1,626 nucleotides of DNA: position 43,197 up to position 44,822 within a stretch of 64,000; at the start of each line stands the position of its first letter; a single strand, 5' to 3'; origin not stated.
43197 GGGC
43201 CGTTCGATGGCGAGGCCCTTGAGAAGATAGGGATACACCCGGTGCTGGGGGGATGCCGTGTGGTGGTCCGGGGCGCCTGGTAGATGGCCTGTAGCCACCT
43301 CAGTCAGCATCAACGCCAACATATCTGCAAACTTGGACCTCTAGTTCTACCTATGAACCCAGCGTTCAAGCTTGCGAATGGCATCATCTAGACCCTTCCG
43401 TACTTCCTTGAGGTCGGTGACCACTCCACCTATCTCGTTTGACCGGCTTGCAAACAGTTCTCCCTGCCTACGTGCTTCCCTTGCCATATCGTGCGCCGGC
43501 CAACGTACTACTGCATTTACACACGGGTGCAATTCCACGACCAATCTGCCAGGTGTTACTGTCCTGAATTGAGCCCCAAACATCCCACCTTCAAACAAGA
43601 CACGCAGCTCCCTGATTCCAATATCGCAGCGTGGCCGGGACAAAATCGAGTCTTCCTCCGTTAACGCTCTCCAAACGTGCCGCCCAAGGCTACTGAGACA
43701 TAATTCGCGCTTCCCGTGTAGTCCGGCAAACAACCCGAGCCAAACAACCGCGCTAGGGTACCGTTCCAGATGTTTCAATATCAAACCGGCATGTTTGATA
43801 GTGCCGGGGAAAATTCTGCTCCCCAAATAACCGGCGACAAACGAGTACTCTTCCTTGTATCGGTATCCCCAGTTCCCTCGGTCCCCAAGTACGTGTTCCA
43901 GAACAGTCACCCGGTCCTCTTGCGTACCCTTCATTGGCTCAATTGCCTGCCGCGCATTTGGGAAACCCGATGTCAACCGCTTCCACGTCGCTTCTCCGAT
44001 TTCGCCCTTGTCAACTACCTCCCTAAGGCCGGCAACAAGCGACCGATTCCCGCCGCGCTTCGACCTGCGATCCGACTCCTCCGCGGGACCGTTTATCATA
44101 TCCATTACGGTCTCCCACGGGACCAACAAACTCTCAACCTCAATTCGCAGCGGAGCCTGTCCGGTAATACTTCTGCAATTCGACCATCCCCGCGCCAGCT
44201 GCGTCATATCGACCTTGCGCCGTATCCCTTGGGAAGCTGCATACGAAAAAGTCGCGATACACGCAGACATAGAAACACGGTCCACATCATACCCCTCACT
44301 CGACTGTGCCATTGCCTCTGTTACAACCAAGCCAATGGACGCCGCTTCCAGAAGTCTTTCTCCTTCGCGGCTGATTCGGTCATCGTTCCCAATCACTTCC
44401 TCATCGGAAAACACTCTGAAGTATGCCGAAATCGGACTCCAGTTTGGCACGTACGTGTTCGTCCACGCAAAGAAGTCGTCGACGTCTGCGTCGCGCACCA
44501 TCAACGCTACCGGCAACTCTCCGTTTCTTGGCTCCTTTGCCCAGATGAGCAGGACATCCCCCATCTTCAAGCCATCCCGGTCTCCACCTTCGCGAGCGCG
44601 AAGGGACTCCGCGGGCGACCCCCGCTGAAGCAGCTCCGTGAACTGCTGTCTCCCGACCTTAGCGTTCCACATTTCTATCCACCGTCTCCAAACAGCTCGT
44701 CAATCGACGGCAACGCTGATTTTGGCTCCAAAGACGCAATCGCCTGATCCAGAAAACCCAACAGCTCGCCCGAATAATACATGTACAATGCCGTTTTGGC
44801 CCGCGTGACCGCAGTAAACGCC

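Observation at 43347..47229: Intact three-gene operon: Ser/Thr kinase - compact SF1 helicase - unknown 441-aa protein (top candidate for an undescribed system)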

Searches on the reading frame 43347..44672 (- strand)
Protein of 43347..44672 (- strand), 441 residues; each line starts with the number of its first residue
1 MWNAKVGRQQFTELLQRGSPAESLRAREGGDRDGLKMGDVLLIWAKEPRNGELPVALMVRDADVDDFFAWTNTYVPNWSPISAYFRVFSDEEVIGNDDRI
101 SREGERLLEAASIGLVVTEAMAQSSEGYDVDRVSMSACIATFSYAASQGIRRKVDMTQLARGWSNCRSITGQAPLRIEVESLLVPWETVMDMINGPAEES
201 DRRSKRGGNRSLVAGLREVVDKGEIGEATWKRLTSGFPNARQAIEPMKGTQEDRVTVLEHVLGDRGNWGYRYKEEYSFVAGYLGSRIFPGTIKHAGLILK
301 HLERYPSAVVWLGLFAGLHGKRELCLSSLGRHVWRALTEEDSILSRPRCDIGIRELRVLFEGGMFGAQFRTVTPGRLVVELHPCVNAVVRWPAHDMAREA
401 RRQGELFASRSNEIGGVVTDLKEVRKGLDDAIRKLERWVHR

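Call 3: search_protein_families(library=pfam, proteins=[window:43347-44672:-], max_evalue=0.01)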
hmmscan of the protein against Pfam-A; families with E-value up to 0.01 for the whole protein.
window:43347-44672:- (441 aa): 0 families

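Call 4: search_protein_families(library=padloc, proteins=[window:43347-44672:-], max_evalue=0.01)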
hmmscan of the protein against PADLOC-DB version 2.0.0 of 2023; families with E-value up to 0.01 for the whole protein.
window:43347-44672:- (441 aa): 0 families

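Call 5: search_protein_families(library=ncbifam, proteins=[window:43347-44672:-], max_evalue=0.01)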
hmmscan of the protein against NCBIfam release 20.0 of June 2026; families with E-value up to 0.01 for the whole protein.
window:43347-44672:- (441 aa): 0 families

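Call 6: find_homologous_proteins(query=window:43347-44672:-)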
Query window:43347-44672:- (441 aa): 23 proteins with E <= 0.001 among 8000 candidates.
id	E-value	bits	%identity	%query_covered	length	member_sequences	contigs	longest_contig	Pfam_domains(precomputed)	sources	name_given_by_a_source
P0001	1.6e-297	1004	100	100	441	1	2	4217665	-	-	-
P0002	3.4e-229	779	77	100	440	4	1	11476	-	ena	-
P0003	9.4e-219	745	75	100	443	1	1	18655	-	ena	-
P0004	3.6e-215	733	72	100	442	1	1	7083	-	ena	-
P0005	6.6e-202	689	69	100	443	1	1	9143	-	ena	-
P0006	7.0e-200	683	69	100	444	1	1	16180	-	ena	-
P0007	2.4e-199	681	68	100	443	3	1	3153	-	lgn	-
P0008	1.3e-193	662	68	99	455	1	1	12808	-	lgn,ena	-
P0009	3.9e-192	657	66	100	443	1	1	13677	-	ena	-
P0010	8.2e-188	643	63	100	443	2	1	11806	-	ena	-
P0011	2.7e-177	608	63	100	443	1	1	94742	-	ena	-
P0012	1.2e-171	589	60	100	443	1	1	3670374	-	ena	-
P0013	3.7e-165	568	74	76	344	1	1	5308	-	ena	-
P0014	1.3e-163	563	56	100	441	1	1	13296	-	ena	-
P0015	1.6e-158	546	75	73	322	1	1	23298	-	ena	-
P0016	9.4e-158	544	57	100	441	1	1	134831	-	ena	-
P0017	2.0e-155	536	56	100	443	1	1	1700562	-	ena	-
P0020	7.0e-99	350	38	100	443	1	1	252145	-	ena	-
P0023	1.3e-45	174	29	99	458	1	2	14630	-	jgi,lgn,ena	jgi:hypothetical protein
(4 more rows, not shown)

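Call 8: find_encoding_contigs(protein=P0020, flank=8000, max_places=2)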
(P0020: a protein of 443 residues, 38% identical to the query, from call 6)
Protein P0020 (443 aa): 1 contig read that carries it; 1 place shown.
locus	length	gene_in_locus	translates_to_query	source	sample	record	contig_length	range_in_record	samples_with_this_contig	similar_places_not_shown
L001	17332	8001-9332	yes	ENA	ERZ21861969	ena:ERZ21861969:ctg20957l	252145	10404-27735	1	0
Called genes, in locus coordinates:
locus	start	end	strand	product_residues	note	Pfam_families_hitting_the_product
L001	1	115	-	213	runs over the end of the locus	PF00702:Hydrolase, PF13419:HAD_2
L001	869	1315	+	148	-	PF01220:DHquinase_II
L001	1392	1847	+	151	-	PF00364:Biotin_lipoyl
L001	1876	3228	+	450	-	PF00289:Biotin_carb_N, PF02786:CPSase_L_D2, PF02222:ATP-grasp (weak), PF07478:Dala_Dala_lig_C (weak), PF02785:Biotin_carb_C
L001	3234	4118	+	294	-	PF06325:PrmA, PF05175:MTS, PF02475:TRM5-TYW2_MTfase, PF13847:Methyltransf_31 (weak), PF13649:Methyltransf_25 (weak)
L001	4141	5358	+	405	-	PF11906:DUF3426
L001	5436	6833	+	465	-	PF00069:Pkinase, PF07714:PK_Tyr_Ser-Thr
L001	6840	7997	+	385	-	PF00270:DEAD (weak), PF00580:UvrD-helicase (faint), PF13245:AAA_19, PF13401:AAA_22 (weak), PF01443:Viral_helicase1 (faint), PF13361:UvrD_C (weak), PF13538:UvrD_C_2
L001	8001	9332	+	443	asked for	-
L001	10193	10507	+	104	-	-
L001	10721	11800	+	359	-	PF00532:Peripla_BP_1, PF13407:Peripla_BP_4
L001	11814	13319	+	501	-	PF00005:ABC_tran, PF13191:AAA_16 (faint), PF13304:AAA_21 (faint), PF00005:ABC_tran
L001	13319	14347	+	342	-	PF02653:BPD_transp_2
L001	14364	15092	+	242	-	PF03746:LamB_YcsF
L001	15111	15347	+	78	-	PF00364:Biotin_lipoyl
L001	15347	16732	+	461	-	PF00289:Biotin_carb_N, PF02786:CPSase_L_D2, PF02222:ATP-grasp, PF07478:Dala_Dala_lig_C, PF02785:Biotin_carb_C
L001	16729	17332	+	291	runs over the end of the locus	PF02682:CT_C_D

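Call 9: find_encoding_contigs(protein=P0023, flank=8000, max_places=2)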
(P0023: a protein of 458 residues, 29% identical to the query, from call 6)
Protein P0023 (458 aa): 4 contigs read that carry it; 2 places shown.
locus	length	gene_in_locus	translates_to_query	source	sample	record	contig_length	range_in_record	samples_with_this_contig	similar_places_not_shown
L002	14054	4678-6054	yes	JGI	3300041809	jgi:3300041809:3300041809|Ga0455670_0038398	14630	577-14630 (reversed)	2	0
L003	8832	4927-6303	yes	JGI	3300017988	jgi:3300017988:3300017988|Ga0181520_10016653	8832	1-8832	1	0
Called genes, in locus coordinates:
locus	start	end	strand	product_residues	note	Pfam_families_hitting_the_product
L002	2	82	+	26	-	?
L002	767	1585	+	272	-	PF18863:AbiJ_NTD4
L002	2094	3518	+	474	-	PF00069:Pkinase, PF07714:PK_Tyr_Ser-Thr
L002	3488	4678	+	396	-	PF00580:UvrD-helicase (faint), PF01443:Viral_helicase1 (faint), PF13245:AAA_19 (weak), PF13361:UvrD_C, PF13538:UvrD_C_2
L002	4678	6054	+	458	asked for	-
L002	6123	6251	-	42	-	-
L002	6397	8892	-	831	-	PF09286:Pro-kuma_activ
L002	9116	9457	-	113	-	-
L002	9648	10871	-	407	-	PF13203:DUF2201_N, PF05762:VWA_CoxE (weak), PF09967:DUF2201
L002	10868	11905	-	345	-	-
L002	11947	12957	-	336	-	PF07726:AAA_3, PF07728:AAA_5 (faint)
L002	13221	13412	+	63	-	-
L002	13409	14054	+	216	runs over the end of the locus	-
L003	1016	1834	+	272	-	PF18863:AbiJ_NTD4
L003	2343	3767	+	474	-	PF00069:Pkinase, PF07714:PK_Tyr_Ser-Thr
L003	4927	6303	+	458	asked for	-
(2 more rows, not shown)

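Call 10: find_encoding_contigs(protein=P0012, flank=8000, max_places=2)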
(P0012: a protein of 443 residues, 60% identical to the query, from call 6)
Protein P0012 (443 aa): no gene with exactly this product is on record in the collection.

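Call 17: find_related_loci(query=A1, collection=genome_contigs, flank=8000)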
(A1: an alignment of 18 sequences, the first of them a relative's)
Query A1 (441 aa) in genome_contigs; peptide patterns used: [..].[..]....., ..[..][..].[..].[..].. (x = any residue, [..] = any of these).
48 stretches matched a pattern; 13 encode a relative of the query (tblastn E <= 1e-3); 13 distinct loci.
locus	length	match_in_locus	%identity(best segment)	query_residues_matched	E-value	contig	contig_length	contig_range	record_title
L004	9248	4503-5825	63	1-441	0e+0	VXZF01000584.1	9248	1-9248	MAG: Gemmatimonadetes bacterium isolate SB0670_bin_29 NODE_3451_length_9248_cov_6.571957, whole genome shotgun sequence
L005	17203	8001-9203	29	1-395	2e-49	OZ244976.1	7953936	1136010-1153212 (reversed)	MAG: Vicinamibacterales bacterium isolate 759df215-7f35-4b58-97f0-56a84cd7420d genome assembly, chromosome: 2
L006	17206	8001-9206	31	35-429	4e-46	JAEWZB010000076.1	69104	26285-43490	MAG: Bacillota bacterium isolate OH_SFB_195 k127_602756, whole genome shotgun sequence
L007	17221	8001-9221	28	1-400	5e-44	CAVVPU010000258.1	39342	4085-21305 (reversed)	MAG: uncultured delta proteobacterium isolate MFD02138.bin.2.7 genome assembly, contig: contig_79402, whole genome shotg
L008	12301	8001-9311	28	1-439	3e-39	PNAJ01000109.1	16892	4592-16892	MAG: Bryobacterales bacterium isolate palsa_187 73.20110800_P1D.42_contig_13516, whole genome shotgun sequence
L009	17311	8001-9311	27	2-428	2e-34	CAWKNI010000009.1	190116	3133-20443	MAG: uncultured delta proteobacterium isolate MFD01231.bin.1.87 genome assembly, contig: contig_72, whole genome shotgun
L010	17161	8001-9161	30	28-401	4e-34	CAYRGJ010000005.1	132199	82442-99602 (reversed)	MAG TPA_asm: uncultured Dehalococcoidia bacterium isolate SRP192927_co6_610 genome assembly, contig: NODE_64_length_1321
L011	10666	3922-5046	28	40-401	6e-32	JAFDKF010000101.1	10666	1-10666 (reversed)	MAG: Deltaproteobacteria bacterium isolate Meg22_46_Bin_1 Meg22_46_Bin_1_scaffold_13201, whole genome shotgun sequence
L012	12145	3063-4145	29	38-389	2e-30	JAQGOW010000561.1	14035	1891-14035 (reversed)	MAG: Verrucomicrobiales bacterium isolate RYN_623 scaffold_2003856, whole genome shotgun sequence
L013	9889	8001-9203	26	39-431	3e-28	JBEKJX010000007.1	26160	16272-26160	MAG: Smithella sp. isolate SPRUCE 333 SPRUCE_333_7, whole genome shotgun sequence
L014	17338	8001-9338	27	1-434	6e-28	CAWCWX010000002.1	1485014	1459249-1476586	MAG: uncultured Acidobacteriota bacterium isolate MFD05442.bin.1.6 genome assembly, contig: contig_1393, whole genome sh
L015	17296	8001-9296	29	1-428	2e-61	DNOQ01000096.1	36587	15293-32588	MAG TPA_asm: Bacteroidales bacterium isolate UBA8908 contig_59174, whole genome shotgun sequence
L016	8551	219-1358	28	40-408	1e-30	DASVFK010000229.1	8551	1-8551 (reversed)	MAG TPA_asm: Candidatus Angelobacter sp. isolate SMAG_U2087 k141_879969, whole genome shotgun sequence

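Call 24: find_encoding_contigs(protein=P0001, flank=10000, max_places=3)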
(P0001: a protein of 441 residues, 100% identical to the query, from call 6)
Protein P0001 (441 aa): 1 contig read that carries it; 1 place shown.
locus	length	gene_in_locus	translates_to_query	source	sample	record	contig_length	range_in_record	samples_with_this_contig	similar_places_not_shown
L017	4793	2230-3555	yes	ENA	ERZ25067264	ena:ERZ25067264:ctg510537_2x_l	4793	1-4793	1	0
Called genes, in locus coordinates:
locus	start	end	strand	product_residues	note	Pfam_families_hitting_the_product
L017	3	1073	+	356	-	?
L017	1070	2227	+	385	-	PF00580:UvrD-helicase (faint), PF13245:AAA_19 (weak), PF13401:AAA_22 (weak), PF13538:UvrD_C_2 (weak)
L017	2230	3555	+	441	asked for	-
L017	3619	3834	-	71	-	-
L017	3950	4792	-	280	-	?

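Call 25: find_encoding_contigs(protein=P0017, flank=10000, max_places=2)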
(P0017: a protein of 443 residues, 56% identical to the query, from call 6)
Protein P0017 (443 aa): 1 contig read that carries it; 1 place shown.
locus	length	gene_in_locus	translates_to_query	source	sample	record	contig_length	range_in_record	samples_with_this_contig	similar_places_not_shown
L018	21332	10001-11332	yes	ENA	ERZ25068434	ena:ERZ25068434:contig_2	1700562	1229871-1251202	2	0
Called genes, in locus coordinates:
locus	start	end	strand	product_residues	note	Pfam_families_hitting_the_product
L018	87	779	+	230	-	-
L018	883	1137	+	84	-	PF00216:Bac_DNA_binding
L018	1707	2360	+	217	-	-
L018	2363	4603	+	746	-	PF05729:NACHT (faint)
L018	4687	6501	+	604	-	PF05598:DUF772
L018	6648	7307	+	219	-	-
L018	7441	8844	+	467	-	PF00069:Pkinase, PF07714:PK_Tyr_Ser-Thr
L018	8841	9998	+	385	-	PF00580:UvrD-helicase (faint), PF13245:AAA_19 (weak), PF01443:Viral_helicase1 (faint), PF13401:AAA_22 (weak), PF13538:UvrD_C_2 (weak)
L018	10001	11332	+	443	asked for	-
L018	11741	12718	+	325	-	PF00004:AAA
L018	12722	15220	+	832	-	PF27160:Y4kK_N (weak), PF00082:Peptidase_S8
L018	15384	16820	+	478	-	PF13638:PIN_4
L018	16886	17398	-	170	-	PF00589:Phage_integrase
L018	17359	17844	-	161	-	-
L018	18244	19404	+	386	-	PF13356:Arm-DNA-bind_3, PF00589:Phage_integrase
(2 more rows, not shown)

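Call 26: predict_structure(alignment_id=A1)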
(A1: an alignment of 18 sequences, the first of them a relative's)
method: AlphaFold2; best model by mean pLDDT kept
length: 441 residues; sequences in the alignment: 18
mean_pLDDT: 61.1   pTM: 0.45
mean pLDDT of the five models: 61.1, 59.5, 58.6, 57.1, 52.9
residues with pLDDT >= 90: 0; 70-90: 164; 50-70: 128; < 50: 149
segments of 3 or more residues with pLDDT < 50: 18-22, 94-98, 116-136, 169-171, 197-208, 289-293, 320-414
pLDDT, mean of each block of 10 residues (from residue 1): 84 67 62 74 77 77 81 67 64 50 59 50 41 49 66 72 62 56 63 55 47 79 83 82 82 82 63 78 71 58 70 66 35 37 36 38 35 44 40 40 37 53 80 76 62
secondary structure, 60 per line:
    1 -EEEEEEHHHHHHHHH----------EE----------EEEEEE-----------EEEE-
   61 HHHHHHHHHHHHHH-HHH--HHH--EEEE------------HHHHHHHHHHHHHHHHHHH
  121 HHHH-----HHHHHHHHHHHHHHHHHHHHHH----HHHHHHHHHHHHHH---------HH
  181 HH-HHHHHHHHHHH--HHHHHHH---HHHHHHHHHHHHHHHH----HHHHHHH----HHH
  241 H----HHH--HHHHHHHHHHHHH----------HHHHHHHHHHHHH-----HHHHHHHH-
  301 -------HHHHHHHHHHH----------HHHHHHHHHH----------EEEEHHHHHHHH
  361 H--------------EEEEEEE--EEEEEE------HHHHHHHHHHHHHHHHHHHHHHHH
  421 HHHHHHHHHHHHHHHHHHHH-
elements in order: E2-7 H8-16 E39-44 E56-59 H61-74 E86-89 H102-124 H130-151 H156-169 H179-182 H184-194 H197-203 H207-222 H227-233 H238-241 H251-263 H274-286 H292-299 H308-318 H329-338 E349-352 H353-361 E376-382 E385-390 H397-440

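Call 28: search_protein_representatives(alignment_id=A1)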
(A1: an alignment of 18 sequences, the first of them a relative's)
Query: 18 sequences, 443 profile positions. Proteins with E-value up to 0.001 (for the whole library): 1239; up to 1e-10: 998; up to 1e-30: 544. The best 150 are listed.
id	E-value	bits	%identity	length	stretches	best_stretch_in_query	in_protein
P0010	1.1e-211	719.5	-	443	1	1-440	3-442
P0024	1.1e-162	558.1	-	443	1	3-442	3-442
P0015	2.6e-160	550.2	-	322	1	1-320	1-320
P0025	1.5e-108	379.6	-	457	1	1-440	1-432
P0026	7.1e-100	351.0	-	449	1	1-440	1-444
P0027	2.4e-99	349.3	-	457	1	1-440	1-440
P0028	4.4e-98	345.2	-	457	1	1-437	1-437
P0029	9.7e-98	344.0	-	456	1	1-436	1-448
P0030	2.7e-94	332.7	-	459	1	1-440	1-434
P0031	9.1e-94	330.9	-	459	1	1-439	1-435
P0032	4.5e-93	328.6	-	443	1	1-438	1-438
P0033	5.9e-93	328.2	-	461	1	5-415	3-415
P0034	7.9e-93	327.8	-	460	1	1-428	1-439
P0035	1.1e-92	327.3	-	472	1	1-413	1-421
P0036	2.1e-91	323.1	-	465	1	1-440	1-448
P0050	1.5e-83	297.2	-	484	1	1-437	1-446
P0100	2.4e-71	257.0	-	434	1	1-424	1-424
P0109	5.4e-70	252.6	-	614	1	1-401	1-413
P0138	2.1e-65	237.5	-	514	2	212-410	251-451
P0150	1.5e-63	231.3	-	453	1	3-430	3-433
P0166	2.0e-62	227.7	-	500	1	1-394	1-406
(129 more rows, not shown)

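Call 29: fold_search(model_id=the predicted structure, library=pdb)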
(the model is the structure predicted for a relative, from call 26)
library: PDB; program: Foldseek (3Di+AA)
matches with E <= 10: 175; with E <= 0.001: 0
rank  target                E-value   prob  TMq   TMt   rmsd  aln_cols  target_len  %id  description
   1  6r39                  2.7e-01  0.12  0.13  0.16  18.4       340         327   11  T. brucei FPPS in complex with 1-(carboxymethyl)-1H-benzo[g]indole-2-carboxylic acid (released 2020-04-08)
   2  6g1q_B                5.3e-01  0.13  0.14  0.17  14.1       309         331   11  ADP-ribosylserine hydrolase ARH3 of Latimeria chalumnae in complex with ADP-ribose (released 2018-11-28)
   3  8tkp_A                6.4e-01  0.04  0.09  0.07  21.1       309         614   10  Structure of the C. elegans TMC-2 complex (released 2024-03-27)
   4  3rce_A                7.8e-01  0.07  0.11  0.08  16.5       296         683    9  Bacterial oligosaccharyltransferase PglB (released 2011-06-15)
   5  6r37                  8.6e-01  0.08  0.13  0.16  18.5       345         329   12  T. brucei FPPS in complex with 2-(5-chlorobenzo[b]thiophen-3-yl)acetic acid (released 2020-04-08)
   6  4cad_L                9.4e-01  0.06  0.09  0.15  20.5       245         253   11  Mechanism of farnesylated CAAX protein processing by the integral membrane protease Rce1 (released 2013-11-27)
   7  6dre_A                9.9e-01  0.10  0.15  0.17  15.2       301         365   11  ADP-ribosyltransferase toxin/immunity pair (released 2018-10-31)
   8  7ue2_A                9.9e-01  0.09  0.13  0.17  20.1       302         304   14  Crystal structure of designed helical repeat protein RPB_PLP3_R6 bound to PLPx6 peptide (released 2023-03-29)
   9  8ibv_R                1.1e+00  0.05  0.13  0.14  21.3       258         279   12  Cryo-EM structure of the motilin-bound motilin receptor-Gq protein complex (released 2023-04-12)
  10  6gxc_A                1.5e+00  0.05  0.11  0.08  17.2       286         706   10  Bacterial oligosaccharyltransferase PglB in complex with an inhibitory peptide and a reactive lipid-linked oligosaccha (released 2018-11-14)
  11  4fp4_A                1.7e+00  0.03  0.11  0.15  16.2       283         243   15  Crystal structure of isoprenoid synthase a3mx09 (target efi-501993) from pyrobaculum calidifontis (released 2012-07-11)
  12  7wxn                  1.7e+00  0.03  0.10  0.13  17.3       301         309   12  Crystal Structure of PL-5 family polysaccharide lyase PanPL from Pandoraea apista at pH7.5 in apo form (released 2022-08-10)
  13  7uzf_R                2.0e+00  0.06  0.11  0.16  19.9       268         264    9  Rat Kidney V-ATPase with SidK, State 1 (released 2023-11-22)
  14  5qth                  2.0e+00  0.05  0.12  0.15  18.2       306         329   13  T. brucei FPPS in complex with CID 2799882 (released 2020-10-07)
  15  9hfk_A                2.0e+00  0.03  0.11  0.15  19.7       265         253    9  Cryo-EM structure of the freshwater actinorhodopsin, Rhodoluna lacicola (RlActR) (released 2026-03-18)
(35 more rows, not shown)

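Call 35: search_protein_families(library=padloc, alignment_id=A3, max_evalue=0.001)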
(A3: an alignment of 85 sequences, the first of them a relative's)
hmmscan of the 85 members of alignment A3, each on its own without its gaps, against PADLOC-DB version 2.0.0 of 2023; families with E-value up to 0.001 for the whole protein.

A. member 1, P0001 (441 aa): 0 families

B. families by the number of members that match (of 85 scanned): 2 families
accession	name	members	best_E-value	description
PDLC02099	Cas6_IIIh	1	0.00017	-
PDLC01130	Cas6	1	0.00066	Cas6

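Call 36: search_protein_families(library=pfam, alignment_id=A3, max_evalue=0.001)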
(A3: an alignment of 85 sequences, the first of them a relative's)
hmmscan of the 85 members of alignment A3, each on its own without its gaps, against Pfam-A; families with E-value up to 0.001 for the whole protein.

A. member 1, P0001 (441 aa): 0 families

B. families by the number of members that match (of 85 scanned): 0 families

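Call 37: search_solved_structures(query=A3, max_evalue=1)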
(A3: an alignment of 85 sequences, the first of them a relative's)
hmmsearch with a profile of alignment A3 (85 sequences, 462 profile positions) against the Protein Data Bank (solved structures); distinct sequences matched with E-value up to 1: 2.
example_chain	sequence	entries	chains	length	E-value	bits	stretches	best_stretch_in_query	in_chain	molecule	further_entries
7bqr_A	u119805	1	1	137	0.089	14.8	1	204-271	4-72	Mussoc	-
1snl_A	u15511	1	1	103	0.33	12.9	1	218-284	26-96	Nucleobindin 1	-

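Call 41: predict_structure(alignment_id=A2)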
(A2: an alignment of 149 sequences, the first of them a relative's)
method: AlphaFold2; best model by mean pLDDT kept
length: 441 residues; sequences in the alignment: 149
mean_pLDDT: 91.1   pTM: 0.87
mean pLDDT of the five models: 91.1, 90.4, 90.1, 90.1, 89.9
residues with pLDDT >= 90: 344; 70-90: 60; 50-70: 37; < 50: 0
segments of 3 or more residues with pLDDT < 50: none
pLDDT, mean of each block of 10 residues (from residue 1): 95 84 80 88 95 95 98 96 97 80 96 98 86 95 98 95 97 95 97 85 75 97 97 94 97 98 76 93 98 96 95 98 95 94 95 97 86 96 97 67 58 78 93 91 65
secondary structure, 60 per line:
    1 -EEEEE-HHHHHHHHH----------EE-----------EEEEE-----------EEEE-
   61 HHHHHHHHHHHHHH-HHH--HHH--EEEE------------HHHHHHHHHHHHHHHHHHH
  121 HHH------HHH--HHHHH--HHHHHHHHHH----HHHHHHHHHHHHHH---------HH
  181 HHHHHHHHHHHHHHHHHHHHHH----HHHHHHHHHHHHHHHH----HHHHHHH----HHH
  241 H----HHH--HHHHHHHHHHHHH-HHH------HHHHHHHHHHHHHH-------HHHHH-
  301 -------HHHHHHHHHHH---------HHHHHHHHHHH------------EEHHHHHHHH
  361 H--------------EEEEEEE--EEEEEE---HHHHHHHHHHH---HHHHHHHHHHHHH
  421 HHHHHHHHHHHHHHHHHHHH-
elements in order: E2-6 H8-16 E40-44 E56-59 H61-74 E86-89 H102-123 H135-139 H142-151 H156-169 H179-202 H207-222 H227-233 H238-241 H251-263 H274-287 H295-299 H308-318 H328-338 H353-361 E376-382 E385-390 H394-404 H408-440
